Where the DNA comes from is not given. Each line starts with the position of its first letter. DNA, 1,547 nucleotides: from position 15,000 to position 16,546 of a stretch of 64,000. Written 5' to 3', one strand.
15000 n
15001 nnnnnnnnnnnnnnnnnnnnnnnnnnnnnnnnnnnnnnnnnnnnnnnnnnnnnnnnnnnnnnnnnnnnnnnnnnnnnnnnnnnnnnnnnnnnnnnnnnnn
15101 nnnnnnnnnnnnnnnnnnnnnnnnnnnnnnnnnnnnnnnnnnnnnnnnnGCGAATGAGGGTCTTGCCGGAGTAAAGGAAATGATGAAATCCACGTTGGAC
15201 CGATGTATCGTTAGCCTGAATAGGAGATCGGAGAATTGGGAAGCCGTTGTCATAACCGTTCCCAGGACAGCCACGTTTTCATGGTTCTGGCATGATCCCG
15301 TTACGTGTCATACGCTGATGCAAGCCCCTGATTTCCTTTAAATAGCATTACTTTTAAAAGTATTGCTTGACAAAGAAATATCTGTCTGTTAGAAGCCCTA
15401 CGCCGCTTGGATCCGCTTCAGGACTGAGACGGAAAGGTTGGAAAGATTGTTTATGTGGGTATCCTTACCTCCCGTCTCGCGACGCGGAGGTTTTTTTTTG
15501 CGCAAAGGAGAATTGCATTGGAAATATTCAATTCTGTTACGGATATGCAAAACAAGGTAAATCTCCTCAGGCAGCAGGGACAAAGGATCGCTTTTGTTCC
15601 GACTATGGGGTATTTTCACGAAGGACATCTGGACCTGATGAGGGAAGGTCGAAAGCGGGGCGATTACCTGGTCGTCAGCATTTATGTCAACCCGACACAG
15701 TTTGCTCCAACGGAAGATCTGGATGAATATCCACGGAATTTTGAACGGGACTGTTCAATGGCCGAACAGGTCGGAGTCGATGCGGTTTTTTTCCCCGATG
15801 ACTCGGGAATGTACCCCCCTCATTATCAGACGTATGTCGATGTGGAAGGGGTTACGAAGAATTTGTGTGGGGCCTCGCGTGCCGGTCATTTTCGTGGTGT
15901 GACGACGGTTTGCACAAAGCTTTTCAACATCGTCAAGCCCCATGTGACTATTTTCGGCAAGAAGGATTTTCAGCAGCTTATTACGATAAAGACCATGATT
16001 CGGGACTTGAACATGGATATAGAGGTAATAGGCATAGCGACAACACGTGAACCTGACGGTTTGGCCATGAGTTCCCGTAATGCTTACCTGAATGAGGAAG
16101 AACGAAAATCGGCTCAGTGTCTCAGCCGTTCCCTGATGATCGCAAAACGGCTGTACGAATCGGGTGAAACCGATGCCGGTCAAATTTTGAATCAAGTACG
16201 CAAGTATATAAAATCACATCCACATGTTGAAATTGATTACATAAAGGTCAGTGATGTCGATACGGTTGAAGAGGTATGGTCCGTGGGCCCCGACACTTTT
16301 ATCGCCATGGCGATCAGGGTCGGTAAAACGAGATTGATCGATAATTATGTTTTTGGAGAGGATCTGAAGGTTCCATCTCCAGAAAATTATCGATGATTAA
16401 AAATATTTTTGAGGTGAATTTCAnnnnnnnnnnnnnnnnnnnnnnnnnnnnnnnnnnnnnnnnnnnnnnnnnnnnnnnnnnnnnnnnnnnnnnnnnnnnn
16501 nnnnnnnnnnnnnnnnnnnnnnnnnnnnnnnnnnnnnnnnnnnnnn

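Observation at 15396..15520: panCD has a roughly 120-nt leader with mutually exclusive terminator and antiterminator helices (possible pan-motif RNA)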

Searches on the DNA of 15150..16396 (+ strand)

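Call 4: search_rna_families(source=window, start=15150, end=15650, threshold=evalue, max_evalue=10, show_alignments=5)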
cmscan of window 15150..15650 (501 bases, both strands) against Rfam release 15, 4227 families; matches with E-value up to 10: 4.
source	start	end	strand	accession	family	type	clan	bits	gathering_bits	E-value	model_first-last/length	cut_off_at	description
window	15339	15436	+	RF01749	pan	Cis-reg;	-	29.5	36.2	0.0038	1-92/92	no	pan motif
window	15459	15502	-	RF02416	TCV_H4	Cis-reg;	-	19.2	50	0.87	1-51/51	no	Turnip crinkle virus 3'UTR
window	15150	15204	+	RF01150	sR11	Gene; snRNA; snoRNA; CD-box;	-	14.7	39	3.1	1-57/57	no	Small nucleolar RNA sR11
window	15322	15388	-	RF03299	mir-1000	Gene; miRNA;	-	14.4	50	4.3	1-72/72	no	mir-1000 microRNA precursor family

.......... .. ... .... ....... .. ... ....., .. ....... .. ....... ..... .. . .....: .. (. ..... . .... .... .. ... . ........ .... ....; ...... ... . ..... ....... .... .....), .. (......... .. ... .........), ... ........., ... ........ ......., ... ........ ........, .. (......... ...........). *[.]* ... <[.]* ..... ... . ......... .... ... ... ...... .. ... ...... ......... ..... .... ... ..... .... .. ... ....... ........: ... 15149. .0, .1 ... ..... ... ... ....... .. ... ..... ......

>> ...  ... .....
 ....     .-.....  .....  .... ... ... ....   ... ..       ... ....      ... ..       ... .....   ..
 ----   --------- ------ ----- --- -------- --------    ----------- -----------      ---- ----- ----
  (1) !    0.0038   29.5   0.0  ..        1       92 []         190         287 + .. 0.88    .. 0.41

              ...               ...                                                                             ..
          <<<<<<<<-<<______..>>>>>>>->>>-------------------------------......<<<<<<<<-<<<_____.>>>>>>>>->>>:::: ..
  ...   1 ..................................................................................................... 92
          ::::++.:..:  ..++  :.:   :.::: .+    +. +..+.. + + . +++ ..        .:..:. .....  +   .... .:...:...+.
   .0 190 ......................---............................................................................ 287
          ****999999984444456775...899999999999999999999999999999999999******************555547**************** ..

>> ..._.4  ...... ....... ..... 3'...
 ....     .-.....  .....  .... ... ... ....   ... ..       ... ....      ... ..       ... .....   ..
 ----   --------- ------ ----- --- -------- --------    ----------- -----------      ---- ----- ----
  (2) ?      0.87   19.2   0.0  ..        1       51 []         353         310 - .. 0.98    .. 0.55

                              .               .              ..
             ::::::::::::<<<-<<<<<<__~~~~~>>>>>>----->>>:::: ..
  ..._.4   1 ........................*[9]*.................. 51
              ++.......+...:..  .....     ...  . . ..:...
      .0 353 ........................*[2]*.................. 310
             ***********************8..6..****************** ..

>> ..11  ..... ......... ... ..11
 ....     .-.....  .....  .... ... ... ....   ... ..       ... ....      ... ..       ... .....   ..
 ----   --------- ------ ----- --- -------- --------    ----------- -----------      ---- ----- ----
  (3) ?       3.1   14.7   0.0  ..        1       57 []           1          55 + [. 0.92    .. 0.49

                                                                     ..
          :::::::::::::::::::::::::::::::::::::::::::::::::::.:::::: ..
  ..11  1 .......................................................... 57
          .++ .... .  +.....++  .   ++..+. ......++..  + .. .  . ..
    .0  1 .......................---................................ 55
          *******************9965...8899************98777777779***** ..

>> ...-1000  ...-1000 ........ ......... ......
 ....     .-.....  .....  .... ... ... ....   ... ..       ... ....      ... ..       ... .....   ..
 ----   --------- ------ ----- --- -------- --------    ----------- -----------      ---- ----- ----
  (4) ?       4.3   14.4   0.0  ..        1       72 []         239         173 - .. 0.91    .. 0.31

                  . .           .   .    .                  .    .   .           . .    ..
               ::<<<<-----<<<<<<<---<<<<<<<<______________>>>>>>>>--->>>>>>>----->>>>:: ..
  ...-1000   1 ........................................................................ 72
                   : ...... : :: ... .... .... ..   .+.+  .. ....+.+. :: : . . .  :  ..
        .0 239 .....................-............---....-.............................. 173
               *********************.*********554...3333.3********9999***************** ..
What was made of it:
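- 15403..15432 (+): pan hairpin. 5' arm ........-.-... 15403-15414, loop 15415-15420, 3' arm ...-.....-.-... 15421-15432. Bulged A15411 and A15429. Rfam RF01749 alignment (call 4).
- On pan motif (RF01749): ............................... against the consensus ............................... (call 4).
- Closest known: pan motif. Different: It has one hairpin, not the tandem pair the Rfam model describes, so the score is 29.5 against a gathering score of 36.2 (call 4).
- RF01749 hit with both bulged A residues (call 4). The Rfam score is below the curated threshold (call 4).
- Tried and rejected: The pan hit appears only with the E-value threshold on a short stretch (call 4).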

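Call 38: build_rna_model(alignment_id=A2, structure=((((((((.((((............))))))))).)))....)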
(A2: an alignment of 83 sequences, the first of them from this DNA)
Model R1 built from alignment A2 (83 sequences, 42 columns); structure: as given.
model positions 34; base pairs 12; branch points 0; effective number of sequences 83; information 1.15 bits per position. Calibrated on 0.2 Mb of random sequence (short: E-values are rough).
structure used (alignment columns):
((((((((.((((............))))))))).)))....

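Call 39: search_with_rna_model(model_id=R1, source=window, max_evalue=10, filters=off, show_alignments=3)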
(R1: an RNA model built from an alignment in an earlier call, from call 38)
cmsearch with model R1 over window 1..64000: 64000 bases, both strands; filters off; matches with E-value up to 10: 19.
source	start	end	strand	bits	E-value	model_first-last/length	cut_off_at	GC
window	15403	15436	+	45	3.6e-10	1-34/34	no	0.59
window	26382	26412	+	14.9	0.093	1-34/34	no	0.58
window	43025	43043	-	11.5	0.78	1-34/34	no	0.63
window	60839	60891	+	11.5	0.79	1-34/34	no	0.68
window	15468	15487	-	11.3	0.89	1-34/34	no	0.8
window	5394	5415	-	10.7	1.3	4-27/34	no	0.55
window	23275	23294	-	10.5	1.5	1-34/34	no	0.65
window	20454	20479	+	10.3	1.8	1-34/34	no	0.62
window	59541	59587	-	9.9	2.3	1-34/34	no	0.55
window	57985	58010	-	9.7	2.5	1-34/34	no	0.69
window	52280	52306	+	9.7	2.5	1-34/34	no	0.74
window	24054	24106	+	9.4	3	1-34/34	no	0.64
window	30032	30063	+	9.3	3.2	1-34/34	no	0.66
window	59764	59787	+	9.3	3.2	1-34/34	no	0.71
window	10140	10167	+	9.1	3.8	1-34/34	no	0.68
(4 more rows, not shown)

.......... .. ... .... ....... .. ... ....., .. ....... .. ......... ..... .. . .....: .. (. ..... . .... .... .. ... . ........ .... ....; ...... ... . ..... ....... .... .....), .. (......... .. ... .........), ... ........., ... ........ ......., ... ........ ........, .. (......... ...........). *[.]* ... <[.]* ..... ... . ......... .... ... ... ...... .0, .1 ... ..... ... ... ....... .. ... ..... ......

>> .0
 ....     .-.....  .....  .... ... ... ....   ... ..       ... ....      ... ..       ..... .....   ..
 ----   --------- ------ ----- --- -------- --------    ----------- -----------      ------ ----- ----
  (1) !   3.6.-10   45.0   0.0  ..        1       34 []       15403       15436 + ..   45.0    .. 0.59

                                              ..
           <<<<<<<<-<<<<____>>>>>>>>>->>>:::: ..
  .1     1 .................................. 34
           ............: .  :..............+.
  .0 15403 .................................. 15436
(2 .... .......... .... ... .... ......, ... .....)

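Call 42: search_with_rna_model(model_id=R1, sources=[L001, L002, L003, L004, L005, L006, L007, L008, L009, L010, L011, L012, L013, L014, L015, L016, L017, L018, L019, L020, L021, L022, L023, L024, L025, L026, L027, L028, L029, L030, L031, L032, L033, L034, L035, L036, L037, L038, L039, L040, L041, L042, L043, L044, L045, L046, L047, L048, L049, L050, L051, L052, L053, L054, L055, L056, L057, L058, L059, L060, L061, L062, L063, L064, L065, L066, L067, L068, L069, L070, L071, L072, L073, L074, L075, L076, L077, L078, L079, L080], max_evalue=0.1)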
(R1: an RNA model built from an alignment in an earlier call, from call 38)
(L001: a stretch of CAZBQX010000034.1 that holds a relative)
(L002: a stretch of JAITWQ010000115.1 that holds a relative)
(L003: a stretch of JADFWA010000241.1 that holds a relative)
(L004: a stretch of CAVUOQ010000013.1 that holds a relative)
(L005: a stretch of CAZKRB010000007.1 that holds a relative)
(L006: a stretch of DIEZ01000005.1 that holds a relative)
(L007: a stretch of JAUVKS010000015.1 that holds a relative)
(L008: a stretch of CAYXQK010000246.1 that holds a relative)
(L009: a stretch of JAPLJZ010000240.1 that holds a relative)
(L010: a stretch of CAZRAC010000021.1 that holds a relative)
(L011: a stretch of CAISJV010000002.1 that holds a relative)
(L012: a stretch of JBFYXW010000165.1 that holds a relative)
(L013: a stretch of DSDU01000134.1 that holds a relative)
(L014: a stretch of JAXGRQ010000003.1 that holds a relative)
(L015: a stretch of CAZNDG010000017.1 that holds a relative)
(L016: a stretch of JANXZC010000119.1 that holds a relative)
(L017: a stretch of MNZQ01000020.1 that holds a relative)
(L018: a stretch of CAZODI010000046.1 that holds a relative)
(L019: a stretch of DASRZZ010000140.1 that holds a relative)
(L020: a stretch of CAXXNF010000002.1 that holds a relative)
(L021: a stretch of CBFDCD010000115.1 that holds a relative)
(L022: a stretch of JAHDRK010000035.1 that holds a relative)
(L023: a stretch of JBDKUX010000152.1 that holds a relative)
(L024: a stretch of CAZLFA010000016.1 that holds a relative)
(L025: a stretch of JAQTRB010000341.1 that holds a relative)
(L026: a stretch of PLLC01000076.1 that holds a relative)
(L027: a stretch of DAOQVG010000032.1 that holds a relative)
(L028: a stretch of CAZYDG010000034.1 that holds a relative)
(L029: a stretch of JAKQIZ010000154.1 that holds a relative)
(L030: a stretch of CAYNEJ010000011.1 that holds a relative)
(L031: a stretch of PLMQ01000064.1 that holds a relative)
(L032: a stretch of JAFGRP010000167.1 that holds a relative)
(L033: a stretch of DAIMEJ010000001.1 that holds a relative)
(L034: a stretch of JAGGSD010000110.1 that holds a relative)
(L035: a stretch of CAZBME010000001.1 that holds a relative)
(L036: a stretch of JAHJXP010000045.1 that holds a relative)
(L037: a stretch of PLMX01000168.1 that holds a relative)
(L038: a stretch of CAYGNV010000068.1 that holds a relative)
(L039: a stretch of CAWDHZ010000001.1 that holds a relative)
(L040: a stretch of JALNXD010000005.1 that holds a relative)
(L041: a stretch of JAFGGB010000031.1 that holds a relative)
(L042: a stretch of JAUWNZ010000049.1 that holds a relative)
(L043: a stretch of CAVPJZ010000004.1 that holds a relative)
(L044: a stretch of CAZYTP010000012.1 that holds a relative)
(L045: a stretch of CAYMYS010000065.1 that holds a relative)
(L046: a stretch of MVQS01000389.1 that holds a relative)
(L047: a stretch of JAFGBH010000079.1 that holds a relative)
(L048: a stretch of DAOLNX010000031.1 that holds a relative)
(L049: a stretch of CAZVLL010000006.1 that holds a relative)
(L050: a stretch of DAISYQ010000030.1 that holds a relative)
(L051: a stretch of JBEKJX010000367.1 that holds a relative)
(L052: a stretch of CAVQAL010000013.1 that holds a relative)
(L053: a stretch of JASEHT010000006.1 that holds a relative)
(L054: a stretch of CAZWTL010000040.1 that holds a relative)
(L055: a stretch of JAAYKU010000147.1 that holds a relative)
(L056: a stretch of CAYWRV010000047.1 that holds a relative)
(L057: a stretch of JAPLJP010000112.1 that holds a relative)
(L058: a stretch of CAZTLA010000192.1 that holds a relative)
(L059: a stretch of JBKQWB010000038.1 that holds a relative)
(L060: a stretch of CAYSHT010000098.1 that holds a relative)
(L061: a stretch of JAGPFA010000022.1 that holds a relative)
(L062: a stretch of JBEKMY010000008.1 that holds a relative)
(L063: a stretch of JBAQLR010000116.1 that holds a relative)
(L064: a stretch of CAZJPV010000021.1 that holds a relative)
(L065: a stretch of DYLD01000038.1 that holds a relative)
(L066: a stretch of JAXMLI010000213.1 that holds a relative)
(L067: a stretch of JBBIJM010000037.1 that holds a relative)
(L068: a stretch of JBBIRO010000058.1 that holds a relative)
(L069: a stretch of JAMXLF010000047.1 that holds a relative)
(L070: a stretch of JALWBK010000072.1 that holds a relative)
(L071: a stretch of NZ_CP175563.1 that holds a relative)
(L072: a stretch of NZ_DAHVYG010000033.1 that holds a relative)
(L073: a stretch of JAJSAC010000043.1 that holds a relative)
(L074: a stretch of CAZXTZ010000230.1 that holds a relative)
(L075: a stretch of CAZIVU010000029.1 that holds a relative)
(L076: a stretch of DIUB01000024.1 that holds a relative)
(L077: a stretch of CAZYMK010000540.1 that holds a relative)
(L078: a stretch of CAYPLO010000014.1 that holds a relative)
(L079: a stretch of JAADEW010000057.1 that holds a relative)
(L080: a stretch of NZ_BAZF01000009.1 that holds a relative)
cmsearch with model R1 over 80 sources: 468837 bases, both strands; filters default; matches with E-value up to 0.1: 73.
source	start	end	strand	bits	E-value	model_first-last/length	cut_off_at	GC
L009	2884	2917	+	48.9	2.1e-10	1-34/34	no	0.65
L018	2885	2918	+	48.5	2.8e-10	1-34/34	no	0.65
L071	2888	2921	+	48.3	3.1e-10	1-34/34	no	0.59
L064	2883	2916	+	48.3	3.1e-10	1-34/34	no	0.71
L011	2884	2917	+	48.2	3.4e-10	1-34/34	no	0.65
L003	1081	1114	+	48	3.9e-10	1-34/34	no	0.62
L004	2884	2917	+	47.8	4.4e-10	1-34/34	no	0.65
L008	2884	2917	+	47.8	4.4e-10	1-34/34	no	0.65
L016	2017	2050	+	47.7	4.7e-10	1-34/34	no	0.68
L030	2884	2918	+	47.4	5.7e-10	1-34/34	no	0.63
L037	2884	2917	+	47.3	6e-10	1-34/34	no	0.68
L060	2903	2936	+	47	7.5e-10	1-34/34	no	0.65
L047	2903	2936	+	46.9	7.8e-10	1-34/34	no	0.68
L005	2882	2915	+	46.6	9.6e-10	1-34/34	no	0.62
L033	2885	2918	+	46.5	1e-09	1-34/34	no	0.62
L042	2897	2930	+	46.1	1.3e-09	1-34/34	no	0.56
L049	2889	2922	+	45.6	1.8e-09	1-34/34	no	0.65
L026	2893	2926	+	45.1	2.4e-09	1-34/34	no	0.62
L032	2892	2925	+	45.1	2.4e-09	1-34/34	no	0.62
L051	1627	1658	+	45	2.6e-09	1-34/34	no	0.53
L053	2917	2948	+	45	2.6e-09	1-34/34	no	0.53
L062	2909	2940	+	45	2.6e-09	1-34/34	no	0.53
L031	2823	2855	+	44.8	3e-09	1-34/34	no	0.55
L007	556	589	+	44.7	3.3e-09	1-34/34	no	0.59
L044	2882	2915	+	44.2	4.4e-09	1-34/34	no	0.59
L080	1934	1967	+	44.2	4.5e-09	1-34/34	no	0.62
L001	2885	2918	+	43.9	5.6e-09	1-34/34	no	0.56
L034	242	275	+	43.6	6.4e-09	1-34/34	no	0.59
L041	2889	2923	+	43.6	6.6e-09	1-34/34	no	0.57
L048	2908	2939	+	43.5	6.9e-09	1-34/34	no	0.59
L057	2908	2939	+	43.5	7e-09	1-34/34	no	0.56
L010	2887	2919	+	43.5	7e-09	1-34/34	no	0.76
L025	301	334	+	43.4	7.3e-09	1-34/34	no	0.59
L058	495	528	+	43.4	7.4e-09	1-34/34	no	0.71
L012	1491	1525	+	42.9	1e-08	1-34/34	no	0.69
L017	1152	1185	+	42.8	1.1e-08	1-34/34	no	0.65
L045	2902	2934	+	42.8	1.1e-08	1-34/34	no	0.61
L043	2895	2926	+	42.7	1.2e-08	1-34/34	no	0.62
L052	2908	2939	+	42.6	1.2e-08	1-34/34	no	0.62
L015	2882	2916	+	42.5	1.3e-08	1-34/34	no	0.74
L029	2882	2916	+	42.5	1.3e-08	1-34/34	no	0.74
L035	2882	2914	+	42.4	1.4e-08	1-34/34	no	0.61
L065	2902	2935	+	42.4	1.4e-08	1-34/34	no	0.53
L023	2902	2935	+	42.1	1.7e-08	1-34/34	no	0.62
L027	2901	2934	+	42.1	1.7e-08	1-34/34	no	0.62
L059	2909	2940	+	42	1.8e-08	1-34/34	no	0.5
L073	2090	2129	+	42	1.8e-08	1-34/34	no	0.68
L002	2079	2112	+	41.8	2.1e-08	1-34/34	no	0.62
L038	176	207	+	41.7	2.3e-08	1-34/34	no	0.59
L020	2883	2917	+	41.1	3.2e-08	1-34/34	no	0.63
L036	2890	2925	+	41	3.5e-08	1-34/34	no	0.58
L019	1572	1605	+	40.5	4.8e-08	1-34/34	no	0.65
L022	2012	2046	+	40.3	5.4e-08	1-34/34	no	0.69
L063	2782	2816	+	40.2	5.8e-08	1-34/34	no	0.71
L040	2890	2924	+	40.1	6.2e-08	1-34/34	no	0.63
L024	2894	2926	+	39.7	7.8e-08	1-34/34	no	0.61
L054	2895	2928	+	39.7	7.8e-08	1-34/34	no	0.56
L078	2089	2126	+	39.7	7.8e-08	1-34/34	no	0.66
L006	2883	2915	+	39.5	9e-08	1-34/34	no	0.79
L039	2883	2919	+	38.9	1.3e-07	1-34/34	no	0.68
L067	280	314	+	38.8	1.4e-07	1-34/34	no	0.57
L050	2879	2920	+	38.7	1.5e-07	1-34/34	no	0.5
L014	2896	2929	+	38.4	1.8e-07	1-34/34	no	0.62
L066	2861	2893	+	38.3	2e-07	1-34/34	no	0.52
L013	2898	2932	+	37.5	3.3e-07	1-34/34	no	0.66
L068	2870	2902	+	37.5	3.4e-07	1-34/34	no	0.64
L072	2064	2096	+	36.3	7.1e-07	1-34/34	no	0.67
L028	2867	2906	+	35.4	1.3e-06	1-34/34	no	0.6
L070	2084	2122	+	35.4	1.3e-06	1-34/34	no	0.62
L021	1073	1106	+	33.2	5.2e-06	1-34/34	no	0.5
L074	1996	2027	+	32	1.2e-05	1-34/34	no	0.62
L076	2077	2108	+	29.7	5e-05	1-34/34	no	0.62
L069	2070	2104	+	28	0.00015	1-34/34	no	0.74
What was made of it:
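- All are on the coding strand upstream of panC or panB (call 42).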

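Call 54: search_rna_families(sources=[L001, L005, L009, L018, L051, L064, L071, L072, L073, L080], threshold=evalue, max_evalue=1)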
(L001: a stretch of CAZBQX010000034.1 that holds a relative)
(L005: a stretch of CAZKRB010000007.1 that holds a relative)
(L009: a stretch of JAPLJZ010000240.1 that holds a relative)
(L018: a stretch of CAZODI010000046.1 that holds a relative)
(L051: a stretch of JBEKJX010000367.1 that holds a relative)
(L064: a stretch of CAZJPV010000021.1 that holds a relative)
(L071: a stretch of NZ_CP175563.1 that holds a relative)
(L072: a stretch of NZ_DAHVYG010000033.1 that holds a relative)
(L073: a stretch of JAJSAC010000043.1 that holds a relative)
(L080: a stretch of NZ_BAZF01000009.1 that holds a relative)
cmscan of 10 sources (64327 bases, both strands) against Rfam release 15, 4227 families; matches with E-value up to 1: 13.
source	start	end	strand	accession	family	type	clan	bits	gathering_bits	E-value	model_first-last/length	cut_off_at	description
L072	6071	6426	+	RF00023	tmRNA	Gene;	CL00001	199.1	47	9.7e-80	1-374/374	no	transfer-messenger RNA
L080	6543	6846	+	RF00023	tmRNA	Gene;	CL00001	127.4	47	1.9e-49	1-324/374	3'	transfer-messenger RNA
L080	1877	1967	+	RF01749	pan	Cis-reg;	-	42.6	36.2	0.0005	1-92/92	no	pan motif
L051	1589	1658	+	RF01749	pan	Cis-reg;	-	40.2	36.2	0.0018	1-92/92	no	pan motif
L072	2017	2096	+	RF01749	pan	Cis-reg;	-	37.2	36.2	0.0087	1-92/92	no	pan motif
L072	5840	6194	+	RF04321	tmRNA_permuted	Gene;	-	36.4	47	0.001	1-213/213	no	permuted transfer-messenger RNA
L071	2851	2921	+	RF01749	pan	Cis-reg;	-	30.8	36.2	0.24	1-92/92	no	pan motif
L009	2838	2917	+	RF01749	pan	Cis-reg;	-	30.4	36.2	0.3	1-92/92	no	pan motif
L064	2828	2916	+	RF01749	pan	Cis-reg;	-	29.5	36.2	0.49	1-92/92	no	pan motif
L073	2022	2129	+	RF01749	pan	Cis-reg;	-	28.4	36.2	0.88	1-92/92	no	pan motif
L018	2857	2918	+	RF01749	pan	Cis-reg;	-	28.2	36.2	0.98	1-92/92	no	pan motif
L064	2936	2984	+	RF02399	NsiR1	Gene; sRNA;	-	27.6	39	0.25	1-60/60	no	Nitrogen stress-induced RNA 1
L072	2071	2177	+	RF02871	ncS54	Gene; sRNA;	-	22.8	43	0.93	1-79/79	no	Burkholderia sRNA 54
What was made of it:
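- On pan motif (RF01749): Relatives score 28.2-42.6 (call 54).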
